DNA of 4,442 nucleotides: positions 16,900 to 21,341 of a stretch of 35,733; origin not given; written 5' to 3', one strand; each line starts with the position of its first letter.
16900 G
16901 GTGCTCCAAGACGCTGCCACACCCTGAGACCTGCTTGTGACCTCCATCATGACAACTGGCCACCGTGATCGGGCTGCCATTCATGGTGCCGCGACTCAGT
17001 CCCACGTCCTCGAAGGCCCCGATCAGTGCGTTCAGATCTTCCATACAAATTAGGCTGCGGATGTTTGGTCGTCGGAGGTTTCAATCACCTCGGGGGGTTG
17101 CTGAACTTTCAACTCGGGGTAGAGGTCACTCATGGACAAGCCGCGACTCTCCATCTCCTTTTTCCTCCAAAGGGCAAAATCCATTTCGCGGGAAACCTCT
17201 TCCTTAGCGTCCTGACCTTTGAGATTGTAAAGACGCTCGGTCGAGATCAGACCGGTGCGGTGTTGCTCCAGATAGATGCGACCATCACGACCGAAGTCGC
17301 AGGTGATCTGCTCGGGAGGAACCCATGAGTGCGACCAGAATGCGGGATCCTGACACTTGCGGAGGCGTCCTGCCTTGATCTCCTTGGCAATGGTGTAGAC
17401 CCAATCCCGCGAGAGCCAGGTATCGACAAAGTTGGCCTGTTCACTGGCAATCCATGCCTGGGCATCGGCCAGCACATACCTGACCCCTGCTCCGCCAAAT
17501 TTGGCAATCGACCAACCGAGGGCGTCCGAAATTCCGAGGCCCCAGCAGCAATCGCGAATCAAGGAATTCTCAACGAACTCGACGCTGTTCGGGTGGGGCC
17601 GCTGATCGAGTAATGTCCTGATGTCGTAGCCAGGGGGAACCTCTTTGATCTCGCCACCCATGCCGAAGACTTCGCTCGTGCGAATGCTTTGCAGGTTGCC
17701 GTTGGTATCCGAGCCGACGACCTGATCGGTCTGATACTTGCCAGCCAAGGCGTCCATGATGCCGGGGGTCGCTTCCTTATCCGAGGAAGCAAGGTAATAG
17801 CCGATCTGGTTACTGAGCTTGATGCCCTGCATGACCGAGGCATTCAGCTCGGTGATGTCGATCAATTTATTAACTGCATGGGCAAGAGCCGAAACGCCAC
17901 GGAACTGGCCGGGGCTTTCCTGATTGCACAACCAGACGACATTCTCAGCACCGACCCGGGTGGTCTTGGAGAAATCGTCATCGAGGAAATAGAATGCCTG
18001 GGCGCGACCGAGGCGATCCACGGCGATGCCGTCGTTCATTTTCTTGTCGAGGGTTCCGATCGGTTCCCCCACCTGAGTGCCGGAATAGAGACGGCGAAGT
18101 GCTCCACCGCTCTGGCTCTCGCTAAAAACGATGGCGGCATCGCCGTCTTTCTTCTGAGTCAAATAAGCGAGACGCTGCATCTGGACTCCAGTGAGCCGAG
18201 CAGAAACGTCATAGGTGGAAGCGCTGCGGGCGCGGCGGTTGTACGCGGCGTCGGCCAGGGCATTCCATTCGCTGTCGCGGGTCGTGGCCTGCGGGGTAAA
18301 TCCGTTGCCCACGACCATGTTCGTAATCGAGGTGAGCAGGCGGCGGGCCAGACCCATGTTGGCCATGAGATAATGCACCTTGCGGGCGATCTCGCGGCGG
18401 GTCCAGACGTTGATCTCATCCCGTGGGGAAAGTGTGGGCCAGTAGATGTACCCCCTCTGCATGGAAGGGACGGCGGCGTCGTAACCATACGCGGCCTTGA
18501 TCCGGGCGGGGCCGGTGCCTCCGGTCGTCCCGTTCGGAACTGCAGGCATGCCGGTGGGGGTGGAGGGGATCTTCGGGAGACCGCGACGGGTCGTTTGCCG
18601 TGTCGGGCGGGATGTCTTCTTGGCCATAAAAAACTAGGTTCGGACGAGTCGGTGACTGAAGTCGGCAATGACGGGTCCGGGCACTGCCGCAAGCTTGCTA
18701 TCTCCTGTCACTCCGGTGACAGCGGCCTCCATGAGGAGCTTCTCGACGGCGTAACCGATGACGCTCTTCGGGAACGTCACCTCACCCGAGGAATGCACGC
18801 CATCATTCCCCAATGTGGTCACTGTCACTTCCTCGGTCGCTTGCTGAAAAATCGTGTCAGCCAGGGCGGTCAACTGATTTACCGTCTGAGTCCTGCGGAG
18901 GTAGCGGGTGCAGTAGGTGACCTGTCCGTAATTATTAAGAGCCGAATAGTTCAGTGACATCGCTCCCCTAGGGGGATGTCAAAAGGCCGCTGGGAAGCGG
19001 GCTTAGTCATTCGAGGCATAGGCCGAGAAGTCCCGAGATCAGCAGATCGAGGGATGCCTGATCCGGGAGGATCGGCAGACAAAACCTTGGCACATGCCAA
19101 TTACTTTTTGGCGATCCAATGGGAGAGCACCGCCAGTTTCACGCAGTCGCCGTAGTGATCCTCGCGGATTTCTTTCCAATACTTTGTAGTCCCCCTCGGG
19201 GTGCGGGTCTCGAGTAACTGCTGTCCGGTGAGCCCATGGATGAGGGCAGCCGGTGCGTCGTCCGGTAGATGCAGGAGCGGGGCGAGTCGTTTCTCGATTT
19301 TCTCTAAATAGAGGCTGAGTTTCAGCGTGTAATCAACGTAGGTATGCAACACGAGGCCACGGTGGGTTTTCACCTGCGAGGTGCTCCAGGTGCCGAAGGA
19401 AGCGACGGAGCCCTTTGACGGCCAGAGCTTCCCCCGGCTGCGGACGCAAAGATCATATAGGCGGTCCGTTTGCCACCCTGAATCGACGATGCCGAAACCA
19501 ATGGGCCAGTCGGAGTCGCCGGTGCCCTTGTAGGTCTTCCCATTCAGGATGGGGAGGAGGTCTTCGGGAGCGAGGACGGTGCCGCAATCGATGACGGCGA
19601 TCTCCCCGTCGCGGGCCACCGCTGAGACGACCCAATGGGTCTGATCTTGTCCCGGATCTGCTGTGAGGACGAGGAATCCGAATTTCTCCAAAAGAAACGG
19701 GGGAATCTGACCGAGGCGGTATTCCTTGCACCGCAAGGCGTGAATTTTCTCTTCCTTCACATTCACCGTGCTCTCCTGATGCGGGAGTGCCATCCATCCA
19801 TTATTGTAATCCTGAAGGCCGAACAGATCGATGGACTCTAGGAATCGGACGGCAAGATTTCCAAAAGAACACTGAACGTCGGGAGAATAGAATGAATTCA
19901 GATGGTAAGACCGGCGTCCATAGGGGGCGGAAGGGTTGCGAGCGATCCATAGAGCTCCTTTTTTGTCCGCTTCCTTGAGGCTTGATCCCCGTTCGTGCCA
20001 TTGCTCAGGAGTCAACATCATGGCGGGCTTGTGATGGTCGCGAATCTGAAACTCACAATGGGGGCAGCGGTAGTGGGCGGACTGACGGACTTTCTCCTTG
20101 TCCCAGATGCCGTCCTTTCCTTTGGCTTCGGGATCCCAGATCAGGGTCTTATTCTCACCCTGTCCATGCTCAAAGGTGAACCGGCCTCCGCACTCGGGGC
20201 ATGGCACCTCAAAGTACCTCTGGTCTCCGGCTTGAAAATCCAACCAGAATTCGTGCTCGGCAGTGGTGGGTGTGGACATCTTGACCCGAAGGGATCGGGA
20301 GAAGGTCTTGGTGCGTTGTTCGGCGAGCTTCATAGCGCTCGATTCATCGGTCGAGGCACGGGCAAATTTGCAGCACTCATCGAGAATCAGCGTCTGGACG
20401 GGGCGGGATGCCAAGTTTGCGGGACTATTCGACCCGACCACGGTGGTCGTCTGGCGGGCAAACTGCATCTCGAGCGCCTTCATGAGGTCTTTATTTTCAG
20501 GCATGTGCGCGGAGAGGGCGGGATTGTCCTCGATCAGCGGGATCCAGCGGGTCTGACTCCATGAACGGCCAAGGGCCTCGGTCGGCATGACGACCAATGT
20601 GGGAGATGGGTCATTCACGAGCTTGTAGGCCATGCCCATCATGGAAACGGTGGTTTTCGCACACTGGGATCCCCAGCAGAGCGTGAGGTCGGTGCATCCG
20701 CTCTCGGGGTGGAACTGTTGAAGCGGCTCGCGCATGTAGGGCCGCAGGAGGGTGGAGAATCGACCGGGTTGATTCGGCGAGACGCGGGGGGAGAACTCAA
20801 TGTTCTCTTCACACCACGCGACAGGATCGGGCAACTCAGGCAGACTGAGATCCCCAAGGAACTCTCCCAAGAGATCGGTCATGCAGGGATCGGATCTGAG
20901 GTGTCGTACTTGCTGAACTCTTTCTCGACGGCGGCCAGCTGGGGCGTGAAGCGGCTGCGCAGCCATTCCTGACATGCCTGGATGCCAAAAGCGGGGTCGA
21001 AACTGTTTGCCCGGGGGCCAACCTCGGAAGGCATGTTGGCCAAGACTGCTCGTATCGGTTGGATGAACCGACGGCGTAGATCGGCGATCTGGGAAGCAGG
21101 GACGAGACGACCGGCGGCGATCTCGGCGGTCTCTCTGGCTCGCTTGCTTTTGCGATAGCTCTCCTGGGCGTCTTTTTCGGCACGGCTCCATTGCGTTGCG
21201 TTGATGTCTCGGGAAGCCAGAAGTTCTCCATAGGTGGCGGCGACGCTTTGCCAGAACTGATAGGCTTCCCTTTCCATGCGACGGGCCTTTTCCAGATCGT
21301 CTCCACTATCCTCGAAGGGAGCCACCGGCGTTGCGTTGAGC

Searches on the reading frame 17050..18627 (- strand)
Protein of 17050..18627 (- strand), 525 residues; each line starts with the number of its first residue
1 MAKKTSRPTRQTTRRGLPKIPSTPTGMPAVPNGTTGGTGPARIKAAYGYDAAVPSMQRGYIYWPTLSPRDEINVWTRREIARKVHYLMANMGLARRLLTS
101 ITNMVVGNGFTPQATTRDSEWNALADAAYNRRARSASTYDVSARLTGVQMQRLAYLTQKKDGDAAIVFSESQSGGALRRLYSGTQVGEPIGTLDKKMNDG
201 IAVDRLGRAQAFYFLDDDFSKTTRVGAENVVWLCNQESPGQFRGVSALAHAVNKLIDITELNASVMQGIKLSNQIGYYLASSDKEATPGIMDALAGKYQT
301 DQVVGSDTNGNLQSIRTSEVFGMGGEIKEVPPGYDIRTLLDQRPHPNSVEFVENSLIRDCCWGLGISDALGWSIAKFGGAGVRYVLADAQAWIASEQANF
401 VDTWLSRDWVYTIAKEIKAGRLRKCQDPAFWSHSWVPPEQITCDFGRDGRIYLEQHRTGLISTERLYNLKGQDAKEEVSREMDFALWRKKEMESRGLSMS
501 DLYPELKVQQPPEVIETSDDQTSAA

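Call 11: search_protein_families(library=phrogs, proteins=[window:17050-18627:-], max_evalue=0.001)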
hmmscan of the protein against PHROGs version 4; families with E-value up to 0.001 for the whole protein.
window:17050-18627:- (525 aa): 1 family
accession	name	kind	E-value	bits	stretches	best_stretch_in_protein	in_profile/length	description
phrog_21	-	head and packaging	6.5e-34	117.9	1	45-500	38-505/1362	portal protein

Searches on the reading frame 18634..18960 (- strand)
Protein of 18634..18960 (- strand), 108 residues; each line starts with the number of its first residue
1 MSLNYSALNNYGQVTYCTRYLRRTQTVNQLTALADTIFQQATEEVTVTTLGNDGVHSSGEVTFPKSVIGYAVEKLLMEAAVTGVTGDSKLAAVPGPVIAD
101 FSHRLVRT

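Call 11: search_protein_families(library=phrogs, proteins=[window:18634-18960:-], max_evalue=0.001)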
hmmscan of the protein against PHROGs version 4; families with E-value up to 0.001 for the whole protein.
window:18634-18960:- (108 aa): 0 families

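Call 50: search_protein_families(library=pfam, proteins=[window:18634-18960:-], max_evalue=0.01)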
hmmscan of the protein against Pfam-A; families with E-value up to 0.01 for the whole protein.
window:18634-18960:- (108 aa): 0 families

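Call 81: find_related_loci(query=window:18634-18960:-, collection=viral_contigs, flank=1500)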
Query window:18634-18960:- (108 aa) in viral_contigs; peptide patterns used: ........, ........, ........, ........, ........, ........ (x = any residue, [..] = any of these).
17 stretches matched a pattern; 6 encode a relative of the query (tblastn E <= 1e-3); 6 distinct loci.
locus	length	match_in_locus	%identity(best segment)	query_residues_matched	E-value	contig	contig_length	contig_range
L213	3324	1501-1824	94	1-108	3e-67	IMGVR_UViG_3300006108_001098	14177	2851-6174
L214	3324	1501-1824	94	1-108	2e-67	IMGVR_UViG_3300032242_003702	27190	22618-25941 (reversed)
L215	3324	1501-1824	86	1-108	5e-63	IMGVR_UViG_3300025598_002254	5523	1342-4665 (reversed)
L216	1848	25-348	86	1-108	5e-63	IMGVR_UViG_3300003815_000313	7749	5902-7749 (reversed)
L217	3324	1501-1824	79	1-108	1e-59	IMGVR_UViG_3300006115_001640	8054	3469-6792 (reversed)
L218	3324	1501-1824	79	1-108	1e-59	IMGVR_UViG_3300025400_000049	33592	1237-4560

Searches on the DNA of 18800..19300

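Call 8: search_rna_families(source=window, start=18800, end=19300, threshold=evalue, max_evalue=10, show_alignments=2)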
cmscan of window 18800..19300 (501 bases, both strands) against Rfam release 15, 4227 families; matches with E-value up to 10: 0.
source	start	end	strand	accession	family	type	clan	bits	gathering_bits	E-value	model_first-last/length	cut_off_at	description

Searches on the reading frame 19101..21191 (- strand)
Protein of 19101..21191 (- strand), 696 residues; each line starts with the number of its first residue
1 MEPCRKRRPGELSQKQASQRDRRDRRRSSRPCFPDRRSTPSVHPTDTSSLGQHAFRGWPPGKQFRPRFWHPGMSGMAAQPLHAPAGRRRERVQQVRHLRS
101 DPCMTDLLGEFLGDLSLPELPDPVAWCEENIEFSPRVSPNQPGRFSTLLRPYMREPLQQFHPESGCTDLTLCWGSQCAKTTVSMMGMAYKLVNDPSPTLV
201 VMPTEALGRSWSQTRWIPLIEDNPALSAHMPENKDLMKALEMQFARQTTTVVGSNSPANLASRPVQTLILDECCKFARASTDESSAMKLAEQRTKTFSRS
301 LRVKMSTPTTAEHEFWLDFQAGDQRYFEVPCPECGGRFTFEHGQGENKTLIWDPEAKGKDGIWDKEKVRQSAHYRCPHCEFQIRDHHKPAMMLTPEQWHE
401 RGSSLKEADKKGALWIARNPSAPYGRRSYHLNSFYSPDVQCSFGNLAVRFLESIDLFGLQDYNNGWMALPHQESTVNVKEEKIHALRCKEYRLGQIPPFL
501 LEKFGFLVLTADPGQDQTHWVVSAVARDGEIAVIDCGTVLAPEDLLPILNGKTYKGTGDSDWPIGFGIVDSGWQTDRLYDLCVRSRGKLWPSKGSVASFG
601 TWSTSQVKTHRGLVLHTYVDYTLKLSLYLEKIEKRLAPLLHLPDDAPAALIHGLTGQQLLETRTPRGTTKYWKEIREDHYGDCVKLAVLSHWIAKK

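Call 11: search_protein_families(library=phrogs, proteins=[window:19101-21191:-], max_evalue=0.001)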
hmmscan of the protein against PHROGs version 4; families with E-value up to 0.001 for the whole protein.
window:19101-21191:- (696 aa): 3 families
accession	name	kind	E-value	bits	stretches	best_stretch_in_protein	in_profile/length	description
phrog_15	-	head and packaging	1.9e-84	285.9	1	119-683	353-910/1330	terminase large subunit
phrog_21311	-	head and packaging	1.4e-19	71.8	1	203-422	2-211/218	terminase large subunit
phrog_675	-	head and packaging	2.4e-19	70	1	123-535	24-389/576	terminase large subunit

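Call 61: find_encoding_contigs(protein=window:19101-21191:-, flank=3000, max_places=4)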
Protein window:19101-21191:- (696 aa): no gene with exactly this product is on record in the collection.
